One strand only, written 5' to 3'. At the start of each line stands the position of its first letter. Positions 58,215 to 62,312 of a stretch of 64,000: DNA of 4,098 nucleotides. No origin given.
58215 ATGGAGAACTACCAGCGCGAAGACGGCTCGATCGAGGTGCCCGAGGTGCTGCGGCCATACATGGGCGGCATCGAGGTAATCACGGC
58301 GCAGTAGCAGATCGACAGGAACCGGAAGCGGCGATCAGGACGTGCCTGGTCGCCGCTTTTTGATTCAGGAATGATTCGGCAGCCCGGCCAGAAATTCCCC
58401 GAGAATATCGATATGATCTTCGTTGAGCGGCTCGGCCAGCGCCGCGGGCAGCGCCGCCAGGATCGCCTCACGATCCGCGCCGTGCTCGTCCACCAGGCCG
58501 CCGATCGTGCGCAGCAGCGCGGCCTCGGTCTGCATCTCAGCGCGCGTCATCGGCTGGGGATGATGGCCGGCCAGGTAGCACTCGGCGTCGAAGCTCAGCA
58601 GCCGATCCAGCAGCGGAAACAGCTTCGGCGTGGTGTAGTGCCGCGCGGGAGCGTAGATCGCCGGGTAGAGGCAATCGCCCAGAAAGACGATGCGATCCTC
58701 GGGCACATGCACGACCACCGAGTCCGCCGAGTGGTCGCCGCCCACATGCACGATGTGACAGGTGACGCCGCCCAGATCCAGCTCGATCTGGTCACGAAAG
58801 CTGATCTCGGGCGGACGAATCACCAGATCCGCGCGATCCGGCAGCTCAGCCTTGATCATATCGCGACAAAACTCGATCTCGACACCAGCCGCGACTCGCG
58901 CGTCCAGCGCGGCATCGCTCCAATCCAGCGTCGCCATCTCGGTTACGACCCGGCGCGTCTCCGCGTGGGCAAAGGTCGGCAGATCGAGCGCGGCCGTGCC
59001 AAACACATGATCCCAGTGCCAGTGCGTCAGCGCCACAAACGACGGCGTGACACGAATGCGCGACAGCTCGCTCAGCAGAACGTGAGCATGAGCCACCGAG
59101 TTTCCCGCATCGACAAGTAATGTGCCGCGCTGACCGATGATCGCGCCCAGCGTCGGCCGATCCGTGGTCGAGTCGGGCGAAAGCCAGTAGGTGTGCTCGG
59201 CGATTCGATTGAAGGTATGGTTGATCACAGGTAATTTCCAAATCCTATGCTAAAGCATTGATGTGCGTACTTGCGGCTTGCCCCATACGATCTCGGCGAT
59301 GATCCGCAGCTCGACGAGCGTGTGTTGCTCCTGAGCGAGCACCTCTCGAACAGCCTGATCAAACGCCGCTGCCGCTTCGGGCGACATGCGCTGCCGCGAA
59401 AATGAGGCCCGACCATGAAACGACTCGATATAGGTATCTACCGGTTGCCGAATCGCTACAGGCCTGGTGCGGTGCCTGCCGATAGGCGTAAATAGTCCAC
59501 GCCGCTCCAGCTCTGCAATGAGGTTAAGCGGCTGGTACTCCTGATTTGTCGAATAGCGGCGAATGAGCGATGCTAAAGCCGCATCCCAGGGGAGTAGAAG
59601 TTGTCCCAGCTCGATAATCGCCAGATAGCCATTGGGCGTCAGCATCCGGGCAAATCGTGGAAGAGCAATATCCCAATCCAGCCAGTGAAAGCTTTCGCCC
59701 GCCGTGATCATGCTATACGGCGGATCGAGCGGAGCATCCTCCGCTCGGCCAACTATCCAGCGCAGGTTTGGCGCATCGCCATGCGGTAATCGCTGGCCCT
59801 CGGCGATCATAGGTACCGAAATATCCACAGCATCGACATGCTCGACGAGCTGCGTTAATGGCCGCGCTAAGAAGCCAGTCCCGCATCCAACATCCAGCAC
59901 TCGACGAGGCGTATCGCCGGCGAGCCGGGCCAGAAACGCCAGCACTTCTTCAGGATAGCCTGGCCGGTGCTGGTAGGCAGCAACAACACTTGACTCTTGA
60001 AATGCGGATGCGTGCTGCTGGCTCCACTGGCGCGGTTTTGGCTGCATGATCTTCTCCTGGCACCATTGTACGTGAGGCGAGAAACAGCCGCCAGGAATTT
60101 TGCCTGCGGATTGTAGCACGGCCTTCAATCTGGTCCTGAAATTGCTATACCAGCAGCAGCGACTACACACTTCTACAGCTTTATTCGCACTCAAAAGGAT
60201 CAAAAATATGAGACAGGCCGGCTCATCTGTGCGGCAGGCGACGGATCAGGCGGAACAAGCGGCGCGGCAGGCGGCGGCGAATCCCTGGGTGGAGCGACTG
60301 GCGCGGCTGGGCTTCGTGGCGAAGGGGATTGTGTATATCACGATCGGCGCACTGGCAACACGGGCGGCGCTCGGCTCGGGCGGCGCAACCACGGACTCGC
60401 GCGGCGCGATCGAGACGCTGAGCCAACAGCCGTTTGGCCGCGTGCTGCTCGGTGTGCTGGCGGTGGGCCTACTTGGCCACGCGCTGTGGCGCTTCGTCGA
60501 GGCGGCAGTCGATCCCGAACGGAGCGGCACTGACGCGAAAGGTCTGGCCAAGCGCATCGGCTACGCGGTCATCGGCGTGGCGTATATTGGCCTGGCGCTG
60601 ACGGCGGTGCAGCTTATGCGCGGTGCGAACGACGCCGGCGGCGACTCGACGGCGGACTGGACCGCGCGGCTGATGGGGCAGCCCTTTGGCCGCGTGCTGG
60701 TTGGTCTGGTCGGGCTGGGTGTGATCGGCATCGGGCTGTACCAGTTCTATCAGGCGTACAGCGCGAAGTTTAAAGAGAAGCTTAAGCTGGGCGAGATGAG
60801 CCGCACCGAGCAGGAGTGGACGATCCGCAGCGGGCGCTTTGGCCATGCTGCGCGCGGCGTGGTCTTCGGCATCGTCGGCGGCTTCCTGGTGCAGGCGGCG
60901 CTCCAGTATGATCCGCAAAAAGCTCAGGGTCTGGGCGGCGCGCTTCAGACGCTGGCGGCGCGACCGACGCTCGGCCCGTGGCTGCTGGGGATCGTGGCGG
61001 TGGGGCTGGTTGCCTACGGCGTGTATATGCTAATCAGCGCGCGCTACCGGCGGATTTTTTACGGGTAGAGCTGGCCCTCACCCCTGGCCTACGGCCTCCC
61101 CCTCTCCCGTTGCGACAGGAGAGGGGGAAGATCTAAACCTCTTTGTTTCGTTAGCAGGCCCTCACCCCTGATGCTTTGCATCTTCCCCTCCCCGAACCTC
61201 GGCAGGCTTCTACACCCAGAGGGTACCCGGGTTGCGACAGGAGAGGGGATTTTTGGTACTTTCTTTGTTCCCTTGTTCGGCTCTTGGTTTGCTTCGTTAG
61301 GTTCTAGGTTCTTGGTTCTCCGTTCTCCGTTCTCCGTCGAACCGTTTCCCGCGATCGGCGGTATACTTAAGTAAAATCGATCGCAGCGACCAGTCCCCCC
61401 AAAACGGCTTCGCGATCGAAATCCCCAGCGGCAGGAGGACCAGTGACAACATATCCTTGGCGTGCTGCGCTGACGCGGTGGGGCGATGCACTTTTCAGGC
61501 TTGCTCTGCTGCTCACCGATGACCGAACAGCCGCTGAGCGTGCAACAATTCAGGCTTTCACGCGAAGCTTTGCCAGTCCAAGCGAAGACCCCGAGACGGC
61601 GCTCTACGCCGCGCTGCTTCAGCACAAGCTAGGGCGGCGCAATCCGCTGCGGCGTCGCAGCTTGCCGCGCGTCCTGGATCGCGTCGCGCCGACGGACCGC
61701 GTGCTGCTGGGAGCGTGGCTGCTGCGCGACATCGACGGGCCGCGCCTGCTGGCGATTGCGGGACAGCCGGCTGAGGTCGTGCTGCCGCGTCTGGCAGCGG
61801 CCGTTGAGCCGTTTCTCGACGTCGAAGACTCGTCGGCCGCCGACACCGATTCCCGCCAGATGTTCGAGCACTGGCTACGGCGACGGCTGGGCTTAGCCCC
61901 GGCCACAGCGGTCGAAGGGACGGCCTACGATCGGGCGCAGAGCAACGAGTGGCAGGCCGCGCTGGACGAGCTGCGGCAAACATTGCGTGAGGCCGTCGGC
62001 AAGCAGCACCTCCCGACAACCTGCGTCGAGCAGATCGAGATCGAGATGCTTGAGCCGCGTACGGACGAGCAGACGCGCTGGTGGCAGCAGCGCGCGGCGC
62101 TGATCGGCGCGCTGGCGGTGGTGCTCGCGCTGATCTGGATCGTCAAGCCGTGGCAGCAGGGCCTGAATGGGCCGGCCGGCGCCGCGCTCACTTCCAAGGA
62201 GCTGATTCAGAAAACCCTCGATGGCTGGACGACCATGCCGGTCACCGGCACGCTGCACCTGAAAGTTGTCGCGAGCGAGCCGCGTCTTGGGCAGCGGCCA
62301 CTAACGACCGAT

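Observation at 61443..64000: Long ORF missing from the supplied track: membrane-anchored ECF-sigma-like protein with large extracytoplasmic domain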

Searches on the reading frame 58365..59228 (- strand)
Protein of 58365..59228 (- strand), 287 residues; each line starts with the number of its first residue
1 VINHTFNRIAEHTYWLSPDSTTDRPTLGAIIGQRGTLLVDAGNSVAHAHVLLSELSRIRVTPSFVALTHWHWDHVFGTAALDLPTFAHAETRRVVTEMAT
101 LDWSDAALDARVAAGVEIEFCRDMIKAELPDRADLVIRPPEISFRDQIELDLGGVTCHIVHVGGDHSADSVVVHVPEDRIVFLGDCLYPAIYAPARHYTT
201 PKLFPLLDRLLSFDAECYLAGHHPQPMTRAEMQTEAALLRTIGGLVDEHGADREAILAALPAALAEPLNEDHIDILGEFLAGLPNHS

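Call 51: search_protein_families(library=pfam, proteins=[window:58365-59228:-], max_evalue=0.001)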
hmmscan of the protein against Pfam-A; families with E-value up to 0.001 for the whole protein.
window:58365-59228:- (287 aa): 2 families
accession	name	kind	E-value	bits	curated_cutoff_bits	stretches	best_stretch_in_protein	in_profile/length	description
PF00753.33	Lactamase_B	-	7.3e-16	59.1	22.7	1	30-222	11-196/196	Metallo-beta-lactamase superfamily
PF12706.13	Lactamase_B_2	-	0.00074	19.6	27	0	37-186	3-143/200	Beta-lactamase superfamily domain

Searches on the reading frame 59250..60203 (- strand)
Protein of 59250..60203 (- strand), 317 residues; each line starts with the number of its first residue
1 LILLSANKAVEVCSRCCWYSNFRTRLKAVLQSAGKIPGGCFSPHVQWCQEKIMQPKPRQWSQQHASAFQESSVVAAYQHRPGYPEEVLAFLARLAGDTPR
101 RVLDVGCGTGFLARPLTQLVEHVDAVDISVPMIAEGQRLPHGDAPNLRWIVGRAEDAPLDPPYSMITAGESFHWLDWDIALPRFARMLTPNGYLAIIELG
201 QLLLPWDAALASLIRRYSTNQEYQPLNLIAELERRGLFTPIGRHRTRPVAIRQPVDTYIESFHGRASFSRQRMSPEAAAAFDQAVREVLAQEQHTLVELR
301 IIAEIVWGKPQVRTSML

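Call 51: search_protein_families(library=pfam, proteins=[window:59250-60203:-], max_evalue=0.001)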
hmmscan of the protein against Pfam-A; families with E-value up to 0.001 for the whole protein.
window:59250-60203:- (317 aa): 7 families
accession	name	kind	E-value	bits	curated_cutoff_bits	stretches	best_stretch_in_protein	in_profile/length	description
PF13649.12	Methyltransf_25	-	8.2e-16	58.9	27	1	102-192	1-97/97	Methyltransferase domain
PF08241.18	Methyltransf_11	-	2.1e-14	54.4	21.2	1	103-196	1-95/95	Methyltransferase domain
PF08242.18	Methyltransf_12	-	1.5e-12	48.5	30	1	103-194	1-98/98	Methyltransferase domain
PF13489.12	Methyltransf_23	-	5.7e-12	46.1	27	1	84-203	6-123/164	Methyltransferase domain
PF01209.24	Ubie_methyltran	-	1.3e-06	28.4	20.1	1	95-204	44-159/233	ubiE/COQ5 methyltransferase family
PF13847.12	Methyltransf_31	-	5.7e-06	26.5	27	1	101-213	6-118/145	Methyltransferase domain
PF05175.20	MTS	-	0.00053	20.1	23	0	90-131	23-66/170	Methyltransferase small domain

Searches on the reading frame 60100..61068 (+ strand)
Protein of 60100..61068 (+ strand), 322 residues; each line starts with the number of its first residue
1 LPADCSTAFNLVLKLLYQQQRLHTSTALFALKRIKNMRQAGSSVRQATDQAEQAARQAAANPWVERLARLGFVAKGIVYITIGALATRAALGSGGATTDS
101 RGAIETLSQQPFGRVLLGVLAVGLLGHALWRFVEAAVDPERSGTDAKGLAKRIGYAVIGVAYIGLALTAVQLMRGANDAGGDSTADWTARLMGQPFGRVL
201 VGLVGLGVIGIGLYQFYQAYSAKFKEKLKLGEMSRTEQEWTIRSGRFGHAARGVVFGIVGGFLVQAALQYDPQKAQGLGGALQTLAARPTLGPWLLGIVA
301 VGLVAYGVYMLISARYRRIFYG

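Call 51: search_protein_families(library=pfam, proteins=[window:60100-61068:+], max_evalue=0.001)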
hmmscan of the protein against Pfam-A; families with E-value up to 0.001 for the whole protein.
window:60100-61068:+ (322 aa): 1 family
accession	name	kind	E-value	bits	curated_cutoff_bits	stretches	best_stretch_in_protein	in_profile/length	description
PF06724.16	DUF1206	-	2.7e-63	210.4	26.2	3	247-317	1-70/70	Domain of Unknown Function (DUF1206)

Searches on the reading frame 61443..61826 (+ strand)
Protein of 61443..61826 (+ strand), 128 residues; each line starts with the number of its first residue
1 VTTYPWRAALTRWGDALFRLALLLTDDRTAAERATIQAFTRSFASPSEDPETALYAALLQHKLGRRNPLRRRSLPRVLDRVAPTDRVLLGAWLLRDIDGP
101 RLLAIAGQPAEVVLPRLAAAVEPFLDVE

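Call 16: search_solved_structures(query=A2, max_evalue=10, show_alignments=4)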
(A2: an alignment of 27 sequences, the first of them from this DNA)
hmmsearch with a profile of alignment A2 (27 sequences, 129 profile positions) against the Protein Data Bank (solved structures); distinct sequences matched with E-value up to 10: 11.
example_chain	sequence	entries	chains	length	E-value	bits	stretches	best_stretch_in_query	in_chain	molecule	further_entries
9m9d_F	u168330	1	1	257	0.0068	19.7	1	3-82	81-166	ECF RNA polymerase sigma factor SigE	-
9m9e_F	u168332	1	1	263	0.0071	19.6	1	3-82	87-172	ECF RNA polymerase sigma factor SigE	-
9m98_F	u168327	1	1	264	0.0072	19.6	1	3-82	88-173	ECF RNA polymerase sigma factor SigE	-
6dxo_A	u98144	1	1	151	0.46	13.8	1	13-115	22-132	RNA polymerase ECF-subfamily sigma factor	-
3tsm_A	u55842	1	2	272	0.59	13.4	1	30-91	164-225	Indole-3-glycerol phosphate synthase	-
5uhu_A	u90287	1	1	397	0.82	13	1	10-76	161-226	Mycinamicin IV hydroxylase/epoxidase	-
4aw3_A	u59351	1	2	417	0.91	12.8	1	10-76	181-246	P-450-LIKE PROTEIN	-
3zsn_A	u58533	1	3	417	0.91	12.8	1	10-76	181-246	P-450-LIKE PROTEIN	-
2y46_A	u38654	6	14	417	0.92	12.8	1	10-76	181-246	P-450-LIKE PROTEIN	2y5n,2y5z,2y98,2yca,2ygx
6dv9_F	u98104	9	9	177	0.96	12.7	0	67-124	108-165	ECF RNA polymerase sigma factor SigL | RNA polymerase sigma factor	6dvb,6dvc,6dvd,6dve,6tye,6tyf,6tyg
6yw5_22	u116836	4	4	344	5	10.4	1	27-69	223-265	DUF1713 domain-containing protein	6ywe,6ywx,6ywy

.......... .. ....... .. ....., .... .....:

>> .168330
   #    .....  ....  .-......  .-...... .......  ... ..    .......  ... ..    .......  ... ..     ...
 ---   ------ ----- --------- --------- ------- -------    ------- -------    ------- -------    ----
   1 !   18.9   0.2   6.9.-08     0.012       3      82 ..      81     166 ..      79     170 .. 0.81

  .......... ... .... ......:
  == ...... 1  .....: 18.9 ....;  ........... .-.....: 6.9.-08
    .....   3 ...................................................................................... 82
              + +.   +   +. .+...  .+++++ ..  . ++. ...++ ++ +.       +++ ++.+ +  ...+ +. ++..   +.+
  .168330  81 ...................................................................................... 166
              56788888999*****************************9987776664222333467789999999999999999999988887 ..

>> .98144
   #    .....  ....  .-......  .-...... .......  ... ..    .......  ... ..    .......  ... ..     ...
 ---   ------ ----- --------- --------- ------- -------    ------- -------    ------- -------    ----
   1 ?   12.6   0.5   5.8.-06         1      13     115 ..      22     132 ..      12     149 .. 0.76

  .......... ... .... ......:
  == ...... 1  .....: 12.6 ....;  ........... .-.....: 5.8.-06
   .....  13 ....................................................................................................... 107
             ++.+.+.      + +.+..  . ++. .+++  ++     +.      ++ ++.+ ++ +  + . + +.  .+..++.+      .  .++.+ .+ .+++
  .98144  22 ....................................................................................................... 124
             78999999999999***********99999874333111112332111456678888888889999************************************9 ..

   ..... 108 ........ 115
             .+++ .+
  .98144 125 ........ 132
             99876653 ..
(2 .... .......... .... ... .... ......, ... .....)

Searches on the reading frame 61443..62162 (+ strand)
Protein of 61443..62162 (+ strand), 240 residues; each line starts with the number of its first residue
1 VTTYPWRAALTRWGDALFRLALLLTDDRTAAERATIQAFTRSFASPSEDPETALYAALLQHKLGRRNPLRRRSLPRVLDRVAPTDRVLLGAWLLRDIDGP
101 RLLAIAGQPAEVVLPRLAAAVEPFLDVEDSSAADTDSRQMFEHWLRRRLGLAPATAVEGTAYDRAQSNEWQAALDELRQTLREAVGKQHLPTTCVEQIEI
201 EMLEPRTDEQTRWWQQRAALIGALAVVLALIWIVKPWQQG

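Call 25: predict_structure(alignment_id=A3)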
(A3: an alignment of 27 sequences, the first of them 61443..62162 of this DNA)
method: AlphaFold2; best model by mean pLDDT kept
length: 240 residues; sequences in the alignment: 27
mean_pLDDT: 86.5   pTM: 0.78
mean pLDDT of the five models: 86.5, 86.4, 86.0, 84.9, 83.9
residues with pLDDT >= 90: 141; 70-90: 67; 50-70: 29; < 50: 3
segments of 3 or more residues with pLDDT < 50: none
pLDDT, mean of each block of 10 residues (from residue 1): 80 97 95 96 91 96 78 88 96 96 96 94 75 73 92 74 83 95 95 94 70 68 87 70
secondary structure, 60 per line:
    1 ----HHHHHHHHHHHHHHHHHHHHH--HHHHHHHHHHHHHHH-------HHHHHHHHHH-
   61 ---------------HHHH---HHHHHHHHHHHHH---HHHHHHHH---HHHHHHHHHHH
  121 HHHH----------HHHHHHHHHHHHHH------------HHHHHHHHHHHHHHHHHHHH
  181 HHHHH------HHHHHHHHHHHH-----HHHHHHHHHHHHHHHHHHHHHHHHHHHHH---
elements in order: H5-25 H28-42 H50-59 H76-79 H83-95 H99-106 H110-124 H135-148 H161-185 H192-203 H209-237

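Call 28: fold_search(model_id=the predicted structure, library=pdb)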
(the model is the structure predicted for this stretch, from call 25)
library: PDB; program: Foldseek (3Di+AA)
matches with E <= 10: 170; with E <= 0.001: 0
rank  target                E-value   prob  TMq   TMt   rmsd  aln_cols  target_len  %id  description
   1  5uxw_A                7.2e-02  0.92  0.34  0.34  18.7       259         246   12  Crystal Structure of Anti-anti-sigma factor PhyR from Bartonella quintana (released 2018-02-28)
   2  4g97                  7.5e-02  0.95  0.38  0.38  17.3       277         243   12  Crystal structure of the response regulator PhyR from Brucella abortus (released 2014-03-12)
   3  9cb6_D                1.1e-01  0.99  0.38  0.39   9.6       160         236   16  Crystal Structure of RT-PhyR (ruthe_02744) (released 2025-05-28)
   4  9by5_B                1.2e-01  1.00  0.39  0.37   9.1       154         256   16  Crystal Structure of RT-PhyR (ruthe_01174) (released 2025-05-21)
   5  3n0r                  1.2e-01  0.87  0.36  0.34  15.9       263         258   15  Structure of the PhyR stress response regulator at 1.25 Angstrom resolution (released 2010-08-11)
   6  9cb6_A                1.3e-01  0.99  0.38  0.38  10.2       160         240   17  Crystal Structure of RT-PhyR (ruthe_02744) (released 2025-05-28)
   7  5uxw_B                1.8e-01  0.82  0.34  0.34  17.9       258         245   12  Crystal Structure of Anti-anti-sigma factor PhyR from Bartonella quintana (released 2018-02-28)
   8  9by5_A                1.9e-01  0.99  0.40  0.39   8.8       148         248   19  Crystal Structure of RT-PhyR (ruthe_01174) (released 2025-05-21)
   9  5wuq_A                2.3e-01  1.00  0.39  0.58   4.0       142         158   13  Crystal structure of SigW in complex with its anti-sigma RsiW, a zinc binding form (released 2017-03-29)
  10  9cb6_C                2.5e-01  0.97  0.37  0.37  10.2       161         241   17  Crystal Structure of RT-PhyR (ruthe_02744) (released 2025-05-28)
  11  5uxv_A                2.9e-01  0.97  0.37  0.37   9.9       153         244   13  Crystal Structure of Anti-anti-sigma factor PhyR I40V/S51C mutant from Bartonella quintana (released 2018-02-28)
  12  5wuq_B                3.3e-01  0.99  0.38  0.57   4.1       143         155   12  Crystal structure of SigW in complex with its anti-sigma RsiW, a zinc binding form (released 2017-03-29)
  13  5wur_A                4.2e-01  0.99  0.38  0.57   4.0       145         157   12  Crystal structure of SigW in complex with its anti-sigma RsiW, an oxdized form (released 2017-03-29)
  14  4qic_C                4.6e-01  0.93  0.39  0.39   8.4       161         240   10  Co-Crystal Structure of Anti-anti-sigma factor PhyR complexed with Anti-sigma factor NepR from Bartonella quintana (released 2015-07-29)
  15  5uxv_B                5.1e-01  0.91  0.33  0.33  10.2       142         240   14  Crystal Structure of Anti-anti-sigma factor PhyR I40V/S51C mutant from Bartonella quintana (released 2018-02-28)
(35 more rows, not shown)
